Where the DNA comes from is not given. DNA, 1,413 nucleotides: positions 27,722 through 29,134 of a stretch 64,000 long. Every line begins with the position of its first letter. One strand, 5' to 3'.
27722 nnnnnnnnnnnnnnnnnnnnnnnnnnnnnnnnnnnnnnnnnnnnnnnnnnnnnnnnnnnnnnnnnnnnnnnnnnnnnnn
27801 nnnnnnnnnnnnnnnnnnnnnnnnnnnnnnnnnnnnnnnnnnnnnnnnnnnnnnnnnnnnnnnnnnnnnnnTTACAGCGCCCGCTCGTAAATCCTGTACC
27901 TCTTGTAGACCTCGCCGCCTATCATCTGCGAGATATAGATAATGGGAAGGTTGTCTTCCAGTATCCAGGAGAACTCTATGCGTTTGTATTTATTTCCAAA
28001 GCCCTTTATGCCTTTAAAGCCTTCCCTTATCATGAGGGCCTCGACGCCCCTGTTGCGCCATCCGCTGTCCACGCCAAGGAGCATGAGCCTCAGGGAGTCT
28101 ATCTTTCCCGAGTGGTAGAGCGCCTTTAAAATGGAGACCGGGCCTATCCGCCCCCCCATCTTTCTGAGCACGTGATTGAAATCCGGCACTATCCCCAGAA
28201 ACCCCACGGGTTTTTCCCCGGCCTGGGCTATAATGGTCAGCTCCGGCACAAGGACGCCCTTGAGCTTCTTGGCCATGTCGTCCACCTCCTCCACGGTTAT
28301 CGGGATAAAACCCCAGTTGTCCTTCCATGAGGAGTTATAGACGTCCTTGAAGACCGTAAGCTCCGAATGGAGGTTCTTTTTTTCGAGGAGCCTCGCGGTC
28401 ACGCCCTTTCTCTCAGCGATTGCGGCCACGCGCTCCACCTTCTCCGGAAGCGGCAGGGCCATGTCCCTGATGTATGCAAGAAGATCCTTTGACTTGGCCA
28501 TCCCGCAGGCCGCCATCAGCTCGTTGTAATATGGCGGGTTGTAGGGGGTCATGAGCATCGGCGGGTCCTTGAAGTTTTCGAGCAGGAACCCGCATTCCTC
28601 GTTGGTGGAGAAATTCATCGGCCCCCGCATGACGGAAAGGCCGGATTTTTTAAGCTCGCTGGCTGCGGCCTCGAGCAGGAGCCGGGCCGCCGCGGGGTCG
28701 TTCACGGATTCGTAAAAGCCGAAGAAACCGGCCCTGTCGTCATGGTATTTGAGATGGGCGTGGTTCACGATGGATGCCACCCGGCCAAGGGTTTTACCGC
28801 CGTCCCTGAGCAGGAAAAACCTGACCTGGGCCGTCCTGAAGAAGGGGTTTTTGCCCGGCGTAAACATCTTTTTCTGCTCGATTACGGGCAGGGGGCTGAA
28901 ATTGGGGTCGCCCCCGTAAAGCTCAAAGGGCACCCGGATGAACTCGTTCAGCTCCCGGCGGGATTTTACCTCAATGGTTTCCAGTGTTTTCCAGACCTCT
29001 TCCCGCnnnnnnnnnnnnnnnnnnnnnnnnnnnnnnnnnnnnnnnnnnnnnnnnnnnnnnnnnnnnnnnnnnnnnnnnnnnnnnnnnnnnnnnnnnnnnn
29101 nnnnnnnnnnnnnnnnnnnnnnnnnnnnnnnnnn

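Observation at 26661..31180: Alpha-oxoamine synthase, extended SDR and GNAT-like acyltransferase (plus divergent KAS): a possible bacterial ceramide or aminolipid pathway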

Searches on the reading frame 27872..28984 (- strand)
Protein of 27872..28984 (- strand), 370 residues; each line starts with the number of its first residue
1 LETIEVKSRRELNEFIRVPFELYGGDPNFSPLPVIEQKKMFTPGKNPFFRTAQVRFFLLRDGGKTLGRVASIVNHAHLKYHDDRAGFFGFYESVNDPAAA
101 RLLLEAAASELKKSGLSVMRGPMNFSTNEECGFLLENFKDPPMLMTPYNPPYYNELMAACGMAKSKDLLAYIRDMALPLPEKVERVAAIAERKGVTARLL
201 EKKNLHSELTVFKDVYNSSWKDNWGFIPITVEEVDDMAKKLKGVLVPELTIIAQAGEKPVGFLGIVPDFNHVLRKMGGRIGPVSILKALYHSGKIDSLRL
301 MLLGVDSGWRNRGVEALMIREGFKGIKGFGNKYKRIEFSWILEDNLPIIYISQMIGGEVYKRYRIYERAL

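Call 3: search_protein_families(library=pfam, proteins=[window:27872-28933:-], max_evalue=0.01)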
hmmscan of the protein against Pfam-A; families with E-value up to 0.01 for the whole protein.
window:27872-28933:- (353 aa): 0 families

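Call 4: search_protein_families(library=ncbifam, proteins=[window:27872-28933:-], max_evalue=0.01)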
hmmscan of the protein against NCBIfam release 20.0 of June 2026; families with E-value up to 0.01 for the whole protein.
window:27872-28933:- (353 aa): 0 families

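Call 6: search_solved_structures(query=window:27872-28933:-, max_evalue=10, show_alignments=2)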
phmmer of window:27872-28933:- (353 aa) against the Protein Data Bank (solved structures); distinct sequences matched with E-value up to 10: 9.
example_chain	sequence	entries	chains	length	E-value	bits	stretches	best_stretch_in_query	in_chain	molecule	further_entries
4rv1_A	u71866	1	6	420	0.14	14.5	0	263-300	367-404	Engineered Protein OR497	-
4hxt_A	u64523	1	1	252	0.8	11.9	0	263-300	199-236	De Novo Protein OR329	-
7q8k_AA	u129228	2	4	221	1.6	10.9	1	242-324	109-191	Cathepsin L2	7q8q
7q8d_AA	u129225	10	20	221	1.6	10.9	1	242-324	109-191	Cathepsin L2 | Human cathepsin V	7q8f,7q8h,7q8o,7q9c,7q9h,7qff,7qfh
7pk4_A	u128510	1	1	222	1.6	10.9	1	242-324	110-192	Cathepsin L2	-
1fh0_A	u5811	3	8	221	1.6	10.9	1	242-324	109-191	CATHEPSIN V | Cathepsin L2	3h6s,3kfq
7qgw_A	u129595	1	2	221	1.6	10.9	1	242-324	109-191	Cathepsin L2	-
7q8g_AA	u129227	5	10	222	1.6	10.9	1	242-324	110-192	Cathepsin L2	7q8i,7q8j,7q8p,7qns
7q8l_AA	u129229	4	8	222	1.6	10.9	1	242-324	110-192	Cathepsin L2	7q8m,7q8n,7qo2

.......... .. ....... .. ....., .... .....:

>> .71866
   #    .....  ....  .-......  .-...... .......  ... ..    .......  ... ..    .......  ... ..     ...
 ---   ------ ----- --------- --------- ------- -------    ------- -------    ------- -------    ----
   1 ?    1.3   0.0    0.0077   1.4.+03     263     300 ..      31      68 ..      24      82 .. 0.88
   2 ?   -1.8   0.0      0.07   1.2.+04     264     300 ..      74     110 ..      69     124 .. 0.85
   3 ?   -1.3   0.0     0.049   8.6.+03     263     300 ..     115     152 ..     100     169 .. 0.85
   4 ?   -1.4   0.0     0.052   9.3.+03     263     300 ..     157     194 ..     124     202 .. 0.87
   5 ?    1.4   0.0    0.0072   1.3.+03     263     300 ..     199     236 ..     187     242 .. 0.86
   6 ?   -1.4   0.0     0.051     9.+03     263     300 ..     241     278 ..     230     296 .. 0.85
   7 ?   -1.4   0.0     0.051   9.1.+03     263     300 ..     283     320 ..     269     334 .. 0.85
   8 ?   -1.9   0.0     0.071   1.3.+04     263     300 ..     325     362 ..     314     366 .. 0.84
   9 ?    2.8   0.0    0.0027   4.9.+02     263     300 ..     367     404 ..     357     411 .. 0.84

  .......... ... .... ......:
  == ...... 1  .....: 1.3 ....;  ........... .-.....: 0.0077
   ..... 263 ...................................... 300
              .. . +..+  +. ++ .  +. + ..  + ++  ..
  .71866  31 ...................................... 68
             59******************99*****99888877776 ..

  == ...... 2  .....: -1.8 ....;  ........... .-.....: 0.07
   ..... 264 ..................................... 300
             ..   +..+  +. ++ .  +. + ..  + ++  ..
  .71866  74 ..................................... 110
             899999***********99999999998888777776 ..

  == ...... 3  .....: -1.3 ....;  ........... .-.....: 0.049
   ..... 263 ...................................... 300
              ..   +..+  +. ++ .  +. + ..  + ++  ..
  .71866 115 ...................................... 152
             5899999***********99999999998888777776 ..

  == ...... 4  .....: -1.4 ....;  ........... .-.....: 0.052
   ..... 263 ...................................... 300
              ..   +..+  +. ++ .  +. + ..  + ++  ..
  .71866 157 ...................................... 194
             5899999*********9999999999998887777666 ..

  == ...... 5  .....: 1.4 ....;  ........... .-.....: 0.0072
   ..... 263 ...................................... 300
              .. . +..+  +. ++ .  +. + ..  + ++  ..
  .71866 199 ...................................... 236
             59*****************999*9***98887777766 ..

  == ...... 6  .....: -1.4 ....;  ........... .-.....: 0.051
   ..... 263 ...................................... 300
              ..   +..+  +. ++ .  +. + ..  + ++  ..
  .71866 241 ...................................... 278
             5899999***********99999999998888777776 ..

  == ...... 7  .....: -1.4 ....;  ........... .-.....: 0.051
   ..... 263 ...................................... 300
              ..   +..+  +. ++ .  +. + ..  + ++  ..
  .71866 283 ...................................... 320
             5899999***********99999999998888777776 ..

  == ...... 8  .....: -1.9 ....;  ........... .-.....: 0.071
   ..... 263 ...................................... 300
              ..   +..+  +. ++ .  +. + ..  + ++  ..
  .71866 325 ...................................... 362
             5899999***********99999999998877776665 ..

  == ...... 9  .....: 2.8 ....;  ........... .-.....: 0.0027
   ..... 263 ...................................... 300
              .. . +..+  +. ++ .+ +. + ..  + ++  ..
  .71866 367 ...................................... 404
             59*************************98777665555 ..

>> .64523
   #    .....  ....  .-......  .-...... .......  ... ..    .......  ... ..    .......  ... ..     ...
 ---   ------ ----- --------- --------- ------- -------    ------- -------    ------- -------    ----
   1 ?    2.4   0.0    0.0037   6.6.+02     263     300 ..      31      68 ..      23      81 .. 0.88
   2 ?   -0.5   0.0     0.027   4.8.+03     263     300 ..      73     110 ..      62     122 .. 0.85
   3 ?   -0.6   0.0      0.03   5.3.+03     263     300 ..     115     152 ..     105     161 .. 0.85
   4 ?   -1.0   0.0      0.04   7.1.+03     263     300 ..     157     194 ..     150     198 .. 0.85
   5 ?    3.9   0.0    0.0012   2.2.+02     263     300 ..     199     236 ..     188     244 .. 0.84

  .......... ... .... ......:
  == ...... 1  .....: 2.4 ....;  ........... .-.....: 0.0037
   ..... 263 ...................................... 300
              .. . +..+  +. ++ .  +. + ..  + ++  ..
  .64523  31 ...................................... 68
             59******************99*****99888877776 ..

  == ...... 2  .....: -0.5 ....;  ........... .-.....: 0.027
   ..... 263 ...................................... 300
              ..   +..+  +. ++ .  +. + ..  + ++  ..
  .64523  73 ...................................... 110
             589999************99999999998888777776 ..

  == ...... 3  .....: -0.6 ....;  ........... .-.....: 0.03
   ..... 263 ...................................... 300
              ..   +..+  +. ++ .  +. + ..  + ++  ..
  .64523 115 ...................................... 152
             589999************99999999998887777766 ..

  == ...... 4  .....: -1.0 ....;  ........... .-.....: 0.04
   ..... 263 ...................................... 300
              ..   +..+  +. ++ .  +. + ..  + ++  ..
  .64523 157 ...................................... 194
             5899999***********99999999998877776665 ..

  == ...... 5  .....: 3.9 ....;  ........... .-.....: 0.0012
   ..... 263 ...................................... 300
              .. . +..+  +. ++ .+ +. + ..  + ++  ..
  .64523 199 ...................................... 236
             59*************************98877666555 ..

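Call 8: find_homologous_proteins(query=window:27872-28933:-, max_evalue=0.001)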
Query window:27872-28933:- (353 aa): 3079 proteins with E <= 0.001 among 8000 candidates; the best 120 are listed.
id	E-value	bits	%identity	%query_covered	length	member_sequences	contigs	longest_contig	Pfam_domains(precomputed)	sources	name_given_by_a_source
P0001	9.1e-238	806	100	100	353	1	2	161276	-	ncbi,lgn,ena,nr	ncbi:MAG: hypothetical protein M0Z59_09950 [Nitrospiraceae bacterium]|nr:hypothetical protein [Nitro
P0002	1.2e-170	585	71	100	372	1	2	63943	-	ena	-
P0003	3.4e-167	574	70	100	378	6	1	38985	-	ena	-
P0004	3.7e-167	574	72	100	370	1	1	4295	-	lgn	-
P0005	1.0e-166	572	71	100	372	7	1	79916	-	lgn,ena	-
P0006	4.1e-166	570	70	100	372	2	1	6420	-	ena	-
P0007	2.8e-163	561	69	100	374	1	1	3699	-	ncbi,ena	-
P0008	2.9e-161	555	68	99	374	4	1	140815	-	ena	-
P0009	2.2e-160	552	68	100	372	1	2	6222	-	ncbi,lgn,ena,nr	ncbi:MAG: hypothetical protein M0Z58_10530 [Nitrospiraceae bacterium]|nr:hypothetical protein [Nitro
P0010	4.1e-159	547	67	100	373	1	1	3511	-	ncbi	-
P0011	1.1e-157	543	66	100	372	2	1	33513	-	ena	-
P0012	3.5e-155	535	65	100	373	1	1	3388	-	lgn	-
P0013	4.3e-149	515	72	87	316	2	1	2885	-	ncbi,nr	ncbi:MAG: hypothetical protein M0Z48_04800, partial [Nitrospiraceae bacterium]|nr:hypothetical prote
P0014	4.4e-146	505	62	100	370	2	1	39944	-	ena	-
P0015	4.2e-144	498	60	100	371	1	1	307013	-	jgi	jgi:hypothetical protein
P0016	7.0e-144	497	61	100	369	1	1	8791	PF00583.32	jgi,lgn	jgi:GNAT superfamily N-acetyltransferase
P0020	4.1e-139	482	59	100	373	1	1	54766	PF00583.32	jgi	-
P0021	1.3e-136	473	59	100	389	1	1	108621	PF00583.32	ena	-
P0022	4.5e-136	472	57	100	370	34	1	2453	PF00583.32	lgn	-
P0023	1.1e-135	470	56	100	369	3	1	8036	PF00583.32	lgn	-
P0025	1.0e-134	467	59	100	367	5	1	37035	PF00583.32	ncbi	-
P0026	2.0e-134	466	57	100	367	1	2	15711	PF00583.32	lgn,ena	-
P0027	4.2e-134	465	57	100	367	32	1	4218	PF00583.32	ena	-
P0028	4.2e-134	465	59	100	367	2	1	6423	PF00583.32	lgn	-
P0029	5.5e-134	465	57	100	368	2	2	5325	PF00583.32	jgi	jgi:hypothetical protein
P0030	6.5e-134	465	58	99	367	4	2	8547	PF00583.32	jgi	-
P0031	1.7e-133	463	57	100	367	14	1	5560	PF00583.32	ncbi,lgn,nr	ncbi:MAG: hypothetical protein IEMM0007_1820 [bacterium]|nr:MAG: hypothetical protein IEMM0007_1820 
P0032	2.0e-133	463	58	99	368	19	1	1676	PF00583.32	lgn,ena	-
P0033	2.6e-133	463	57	100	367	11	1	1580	PF00583.32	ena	-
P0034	2.7e-133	463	57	100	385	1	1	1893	PF00583.32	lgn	-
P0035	2.8e-133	462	57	100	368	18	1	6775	PF00583.32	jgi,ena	-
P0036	3.2e-133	462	58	100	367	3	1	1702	PF00583.32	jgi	jgi:GNAT superfamily N-acetyltransferase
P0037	3.3e-133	462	57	100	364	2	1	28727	PF00583.32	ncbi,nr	ncbi:MAG: hypothetical protein EPN94_04800 [Nitrospirae bacterium]|nr:MAG: hypothetical protein EPN9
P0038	3.5e-133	462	57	99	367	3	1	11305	PF00583.32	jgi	-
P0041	5.6e-133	462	57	100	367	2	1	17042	PF00583.32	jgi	jgi:GNAT superfamily N-acetyltransferase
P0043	7.4e-133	461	58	100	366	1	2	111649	PF00583.32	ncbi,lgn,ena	-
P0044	9.5e-133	461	56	100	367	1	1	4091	PF00583.32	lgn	-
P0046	1.6e-132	460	56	100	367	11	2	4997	PF00583.32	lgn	-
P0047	1.6e-132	460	58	99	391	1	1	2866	PF00583.32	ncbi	-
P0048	1.6e-132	460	57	100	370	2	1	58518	PF00583.32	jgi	jgi:GNAT superfamily N-acetyltransferase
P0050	2.1e-132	460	57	100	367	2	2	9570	PF00583.32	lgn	-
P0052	2.3e-132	459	54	100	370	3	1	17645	PF00583.32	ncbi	-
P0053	3.8e-132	459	57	100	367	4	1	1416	PF00583.32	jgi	-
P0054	4.0e-132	459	57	100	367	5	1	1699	PF13508.14,PF00583.32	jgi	jgi:GNAT superfamily N-acetyltransferase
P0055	4.0e-132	459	57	100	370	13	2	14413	PF00583.32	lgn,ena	-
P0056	4.1e-132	459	59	100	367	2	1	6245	PF00583.32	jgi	jgi:GNAT superfamily N-acetyltransferase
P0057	4.5e-132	459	57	100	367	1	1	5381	PF00583.32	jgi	-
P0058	4.7e-132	458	56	100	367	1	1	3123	PF00583.32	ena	-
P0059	6.0e-132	458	57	100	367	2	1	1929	PF00583.32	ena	-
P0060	8.7e-132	458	56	100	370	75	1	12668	PF00583.32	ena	-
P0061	1.0e-131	457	60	92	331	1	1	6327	PF00583.32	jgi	-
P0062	1.1e-131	457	55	100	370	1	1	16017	PF00583.32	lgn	-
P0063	1.2e-131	457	57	100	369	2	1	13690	PF00583.32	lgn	-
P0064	1.3e-131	457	57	100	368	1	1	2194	PF00583.32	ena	-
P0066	1.6e-131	457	56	100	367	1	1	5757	PF00583.32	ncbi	-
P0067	1.6e-131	457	57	100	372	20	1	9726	PF00583.32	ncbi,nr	ncbi:MAG: hypothetical protein A2Z47_04660 [Thermodesulfovibrio sp. RBG_19FT_COMBO_42_12]|nr:MAG: hy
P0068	1.9e-131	456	60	92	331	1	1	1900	PF00583.32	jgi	-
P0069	1.9e-131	456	60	92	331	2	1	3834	PF00583.32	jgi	-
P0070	2.0e-131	456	58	100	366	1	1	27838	PF00583.32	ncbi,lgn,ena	-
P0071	2.4e-131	456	57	100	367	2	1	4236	PF00583.32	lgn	-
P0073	2.6e-131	456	60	92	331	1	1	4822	PF00583.32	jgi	-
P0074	2.9e-131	456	56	100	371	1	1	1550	PF00583.32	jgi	jgi:GNAT superfamily N-acetyltransferase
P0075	3.4e-131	456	57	100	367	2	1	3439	PF00583.32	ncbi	-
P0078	5.3e-131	455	56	100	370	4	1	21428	PF00583.32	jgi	jgi:GNAT superfamily N-acetyltransferase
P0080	5.9e-131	455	56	100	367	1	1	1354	PF00583.32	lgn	-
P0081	7.2e-131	455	58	100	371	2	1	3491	PF00583.32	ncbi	-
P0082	1.0e-130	454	57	100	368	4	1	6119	PF00583.32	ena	-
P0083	1.1e-130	454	57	100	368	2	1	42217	PF00583.32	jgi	jgi:hypothetical protein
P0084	1.2e-130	454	58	100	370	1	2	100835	PF00583.32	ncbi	-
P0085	1.3e-130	454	58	100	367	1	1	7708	PF00583.32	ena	-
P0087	1.3e-130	454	59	94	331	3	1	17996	PF00583.32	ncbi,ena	-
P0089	1.9e-130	453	55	100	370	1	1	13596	PF00583.32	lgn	-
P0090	2.1e-130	453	55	100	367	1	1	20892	PF00583.32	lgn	-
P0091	2.5e-130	453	57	99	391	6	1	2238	PF00583.32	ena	-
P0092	2.7e-130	453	56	100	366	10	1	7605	PF00583.32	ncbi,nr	ncbi:MAG TPA: hypothetical protein ENK09_08445 [Nitrospirae bacterium]|nr:hypothetical protein [Nitr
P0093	2.8e-130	453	55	100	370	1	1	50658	PF00583.32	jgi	-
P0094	2.8e-130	453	58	100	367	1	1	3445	PF00583.32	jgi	jgi:GNAT superfamily N-acetyltransferase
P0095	3.0e-130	453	57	100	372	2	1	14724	PF00583.32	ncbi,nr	ncbi:MAG TPA: hypothetical protein VK435_06515 [Thermodesulfovibrionales bacterium]|nr:hypothetical 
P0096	3.6e-130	452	57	100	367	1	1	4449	PF00583.32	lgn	-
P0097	3.6e-130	452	56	100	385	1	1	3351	PF00583.32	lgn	-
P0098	3.8e-130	452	55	100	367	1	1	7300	PF00583.32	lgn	-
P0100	4.3e-130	452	57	100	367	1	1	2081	PF00583.32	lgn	-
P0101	4.9e-130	452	59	92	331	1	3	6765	PF00583.32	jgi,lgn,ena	-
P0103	5.0e-130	452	56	100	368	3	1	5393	PF00583.32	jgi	jgi:GNAT superfamily N-acetyltransferase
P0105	5.8e-130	452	55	100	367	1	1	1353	PF00583.32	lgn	-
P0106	6.2e-130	451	56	100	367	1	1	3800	PF13508.14,PF00583.32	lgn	-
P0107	6.3e-130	451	59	92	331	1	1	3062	PF00583.32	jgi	-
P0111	9.4e-130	451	59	92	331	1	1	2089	PF00583.32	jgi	-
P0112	9.9e-130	451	56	100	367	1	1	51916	PF00583.32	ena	-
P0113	1.0e-129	451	56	100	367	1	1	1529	PF00583.32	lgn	-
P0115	1.2e-129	451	57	100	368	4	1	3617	PF00583.32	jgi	jgi:hypothetical protein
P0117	1.5e-129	450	56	99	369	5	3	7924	PF00583.32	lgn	-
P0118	1.6e-129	450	55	100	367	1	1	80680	PF00583.32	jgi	jgi:GNAT superfamily N-acetyltransferase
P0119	1.8e-129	450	56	100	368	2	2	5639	PF00583.32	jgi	jgi:hypothetical protein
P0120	1.8e-129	450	54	100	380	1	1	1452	PF00583.32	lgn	-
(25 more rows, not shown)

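Call 26: find_related_loci(query=A2, collection=genome_contigs, flank=10000)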
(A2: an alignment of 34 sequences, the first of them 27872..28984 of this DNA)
Query A2 (370 aa) in genome_contigs; peptide patterns used: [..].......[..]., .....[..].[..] (x = any residue, [..] = any of these).
600 stretches matched a pattern (row limit reached: there are more); 585 encode a relative of the query (tblastn E <= 1e-3); the best 80 are kept; 80 distinct loci.
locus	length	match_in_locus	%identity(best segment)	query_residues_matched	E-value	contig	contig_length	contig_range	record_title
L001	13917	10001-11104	67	4-370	3e-172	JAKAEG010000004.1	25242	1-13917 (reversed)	MAG: Nitrospirae bacterium isolate WY1.bin133 NODE_2806_length_25242_cov_1.484571, whole genome shotgun sequence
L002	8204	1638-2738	55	1-370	6e-141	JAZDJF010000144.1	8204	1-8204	MAG: Nitrospirota bacterium isolate MEGAHIT-group-0.460 k141_443668, whole genome shotgun sequence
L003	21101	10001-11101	55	1-370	5e-140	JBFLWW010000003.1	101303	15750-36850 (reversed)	MAG: Nitrospirota bacterium isolate MAG042 MAG042_3, whole genome shotgun sequence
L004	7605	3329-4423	56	1-370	4e-139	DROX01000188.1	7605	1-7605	MAG TPA_asm: Nitrospirae bacterium isolate HyVt-545 HyVt-545_k145_544636, whole genome shotgun sequence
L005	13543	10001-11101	55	1-370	3e-138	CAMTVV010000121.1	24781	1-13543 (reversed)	MAG: uncultured Nitrospiraceae bacterium isolate G04_MAG_00025 genome assembly, contig: G04_MAG_00025_000000000154, whol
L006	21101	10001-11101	55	1-370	7e-137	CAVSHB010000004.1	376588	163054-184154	MAG: uncultured Nitrospiraceae bacterium isolate MFD01476.bin.1.136 genome assembly, contig: contig_55730, whole genome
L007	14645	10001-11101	54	1-370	3e-136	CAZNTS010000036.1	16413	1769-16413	MAG TPA_asm: uncultured Nitrospiraceae bacterium isolate SRP140028_co1_416 genome assembly, contig: k141_1339034, whole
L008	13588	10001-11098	53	2-370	4e-134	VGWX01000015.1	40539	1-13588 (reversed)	MAG: Nitrospira sp. isolate K_DeepCast_150m_m2_200 K_DeepCast_150m_m2_200_Ga0194126_10001399, whole genome shotgun seque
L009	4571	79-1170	54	1-367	5e-136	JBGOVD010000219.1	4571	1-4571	MAG: Dissulfurispiraceae bacterium isolate OBJ_0618_7090110_123 k141_368875_length_4571_cov_13.0000, whole genome shotgu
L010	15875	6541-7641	52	1-370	3e-132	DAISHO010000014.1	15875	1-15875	MAG TPA_asm: Thermodesulfovibrionales bacterium isolate CTOTU1358 NODE_292_length_15875_cov_3.715866, whole genome shotg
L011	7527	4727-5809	54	7-370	7e-131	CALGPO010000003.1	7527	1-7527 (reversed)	MAG: uncultured bacterium isolate N1_Bin_METABAT__18_1 genome assembly, contig: c_000000832501, whole genome shotgun seq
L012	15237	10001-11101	51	1-370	5e-131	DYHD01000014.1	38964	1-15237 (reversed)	MAG TPA_asm: Thermodesulfovibrio yellowstonii isolate BE2012_37_10 Afr_mines_BE2012_533_length_38964_cov_4_264926, whole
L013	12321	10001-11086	50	2-367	1e-126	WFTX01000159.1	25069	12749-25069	MAG: Nitrospirae bacterium isolate S139_46 k151_379430, whole genome shotgun sequence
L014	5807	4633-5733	49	1-370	2e-123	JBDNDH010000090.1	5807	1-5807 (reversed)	MAG: Thermodesulfovibrionales bacterium isolate RM_bin6_OCT21 C90, whole genome shotgun sequence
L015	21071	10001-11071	48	8-367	2e-117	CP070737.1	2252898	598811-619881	MAG: Nitrospiraceae bacterium isolate bin398 chromosome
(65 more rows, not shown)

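Call 28: predict_structure(alignment_id=A2)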
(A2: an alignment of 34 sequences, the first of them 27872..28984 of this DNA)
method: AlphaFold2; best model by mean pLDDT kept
length: 370 residues; sequences in the alignment: 34
mean_pLDDT: 88.2   pTM: 0.86
mean pLDDT of the five models: 88.2, 88.2, 86.8, 86.4, 85.9
residues with pLDDT >= 90: 215; 70-90: 130; 50-70: 14; < 50: 11
segments of 3 or more residues with pLDDT < 50: 127-137
pLDDT, mean of each block of 10 residues (from residue 1): 96 94 83 88 89 95 94 93 92 93 98 97 60 48 62 88 89 91 95 97 93 90 85 89 90 96 91 87 91 92 88 94 94 89 84 86 88
secondary structure, 60 per line:
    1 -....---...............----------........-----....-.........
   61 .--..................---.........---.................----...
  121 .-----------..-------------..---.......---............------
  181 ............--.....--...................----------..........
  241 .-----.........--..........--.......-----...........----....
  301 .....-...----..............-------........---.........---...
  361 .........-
elements in order: E2-5 H9-23 H34-41 H47-50 E52-61 E64-74 H75-81 E85-93 H97-113 E118-121 H153-159 E163-174 H181-192 E195-199 H202-220 H231-241 E250-255 E258-267 H270-276 H282-292 E297-305 H314-327 E335-342 H346-354 E358-369

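Call 31: fold_search(model_id=the predicted structure, library=pdb)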
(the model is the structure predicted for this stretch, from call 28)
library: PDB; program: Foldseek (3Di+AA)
matches with E <= 10: 791; with E <= 0.001: 182
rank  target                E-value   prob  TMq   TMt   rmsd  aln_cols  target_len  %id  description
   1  7q3a_B                4.2e-13  1.00  0.59  0.64   5.8       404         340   13  Crystal structure of MAB_4324 a tandem repeat GNAT from Mycobacterium abscessus (released 2022-05-04)
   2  2wpw_B                8.3e-13  1.00  0.56  0.62   6.6       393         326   10  Tandem GNAT protein from the clavulanic acid biosynthesis pathway (without AcCoA) (released 2009-12-29)
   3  2wpw_C                9.3e-13  1.00  0.56  0.62   6.7       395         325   11  Tandem GNAT protein from the clavulanic acid biosynthesis pathway (without AcCoA) (released 2009-12-29)
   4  7q3a_A                1.4e-12  1.00  0.60  0.65   5.7       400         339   13  Crystal structure of MAB_4324 a tandem repeat GNAT from Mycobacterium abscessus (released 2022-05-04)
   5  5kf1_A                1.9e-12  1.00  0.59  0.68   6.4       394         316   15  X-ray structure of a glucosamine N-Acetyltransferase from Clostridium acetobutylicum, apo form, pH 5 (released 2016-07-06)
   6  2wpw_A                3.1e-12  1.00  0.55  0.61   6.9       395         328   11  Tandem GNAT protein from the clavulanic acid biosynthesis pathway (without AcCoA) (released 2009-12-29)
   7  5kgh_B                5.0e-12  1.00  0.58  0.67   6.3       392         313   14  X-ray structure of a glucosamine N-Acetyltransferase from Clostridium acetobutylicum, mutant Y297F (released 2016-07-06)
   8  5kf2                  5.9e-12  1.00  0.59  0.68   6.4       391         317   14  X-ray structure of a glucosamine N-Acetyltransferase from Clostridium acetobutylicum, apo form, pH 8 (released 2016-07-06)
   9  5kf1_B                6.3e-12  1.00  0.58  0.67   6.6       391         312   14  X-ray structure of a glucosamine N-Acetyltransferase from Clostridium acetobutylicum, apo form, pH 5 (released 2016-07-06)
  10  5kgh_A                6.7e-12  1.00  0.61  0.70   6.2       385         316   14  X-ray structure of a glucosamine N-Acetyltransferase from Clostridium acetobutylicum, mutant Y297F (released 2016-07-06)
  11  5kga_A                8.4e-12  1.00  0.60  0.69   6.4       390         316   15  X-ray structure of a glucosamine N-Acetyltransferase from Clostridium acetobutylicum, mutant D287N, in complex with N- (released 2016-07-06)
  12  2wpx_A                1.5e-11  1.00  0.58  0.65   7.3       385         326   11  Tandem GNAT protein from the clavulanic acid biosynthesis pathway (with AcCoA) (released 2009-12-29)
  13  1ozp                  5.6e-11  1.00  0.54  0.67   8.2       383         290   13  Crystal Structure of Rv0819 from Mycobacterium tuberculosis MshD-Mycothiol Synthase Acetyl-Coenzyme A Complex. (released 2003-09-09)
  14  2c27                  1.2e-10  1.00  0.56  0.66   6.2       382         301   12  The Structure of Mycothiol Synthase in Complex with des- AcetylMycothiol and CoenzymeA. (released 2005-12-01)
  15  3tt2                  3.0e-10  1.00  0.51  0.58   6.6       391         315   14  Crystal Structure of GCN5-related N-Acetyltransferase from Sphaerobacter thermophilus (released 2011-10-05)
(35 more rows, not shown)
